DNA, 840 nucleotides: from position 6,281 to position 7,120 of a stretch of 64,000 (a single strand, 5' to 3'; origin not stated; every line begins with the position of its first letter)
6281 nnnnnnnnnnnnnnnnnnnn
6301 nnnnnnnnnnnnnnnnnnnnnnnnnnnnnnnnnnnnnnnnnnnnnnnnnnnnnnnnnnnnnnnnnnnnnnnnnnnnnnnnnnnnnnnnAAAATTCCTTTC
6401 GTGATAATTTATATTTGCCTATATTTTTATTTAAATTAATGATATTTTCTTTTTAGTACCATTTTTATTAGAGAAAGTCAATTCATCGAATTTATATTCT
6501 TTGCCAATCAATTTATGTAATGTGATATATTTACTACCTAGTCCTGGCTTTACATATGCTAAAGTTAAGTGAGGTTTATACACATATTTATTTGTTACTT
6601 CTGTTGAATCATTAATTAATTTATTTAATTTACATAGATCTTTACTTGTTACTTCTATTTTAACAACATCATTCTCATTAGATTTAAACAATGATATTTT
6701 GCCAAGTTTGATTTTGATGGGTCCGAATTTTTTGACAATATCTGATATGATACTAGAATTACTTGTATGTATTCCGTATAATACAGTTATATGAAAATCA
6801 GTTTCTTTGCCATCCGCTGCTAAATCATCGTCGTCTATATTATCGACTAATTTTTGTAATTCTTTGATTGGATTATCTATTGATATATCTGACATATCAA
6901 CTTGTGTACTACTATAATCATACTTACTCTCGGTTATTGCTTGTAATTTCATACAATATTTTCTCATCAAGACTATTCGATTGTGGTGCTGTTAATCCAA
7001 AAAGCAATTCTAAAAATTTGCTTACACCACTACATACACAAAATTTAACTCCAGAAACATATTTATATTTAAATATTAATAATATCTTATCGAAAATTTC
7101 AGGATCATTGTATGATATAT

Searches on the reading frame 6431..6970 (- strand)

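Call 4: search_protein_families(library=pfam, proteins=[window:6431-6970:-], max_evalue=0.1)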
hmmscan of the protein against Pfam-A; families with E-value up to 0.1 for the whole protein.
window:6431-6970:- (179 aa): 3 families
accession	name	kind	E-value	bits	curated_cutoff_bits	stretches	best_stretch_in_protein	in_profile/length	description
PF13563.12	2_5_RNA_ligase2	-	8.1e-06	26.4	27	1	57-142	24-118/152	2'-5' RNA ligase superfamily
PF02834.22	LigT_PEase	-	8.1e-05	23.2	23.3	1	33-99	5-81/87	LigT like Phosphoesterase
PF23474.1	Acb1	-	0.0012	19.1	27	1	48-140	24-111/144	Anti-CBASS protein Acb1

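Call 5: search_protein_families(library=phrogs, proteins=[window:6431-6970:-], max_evalue=0.01)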
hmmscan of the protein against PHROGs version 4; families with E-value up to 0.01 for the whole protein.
window:6431-6970:- (179 aa): 1 family
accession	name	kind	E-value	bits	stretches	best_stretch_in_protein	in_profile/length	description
phrog_755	-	DNA, RNA and nucleotide metabolism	1.5e-08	35.3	1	36-142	21-123/156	RNA ligase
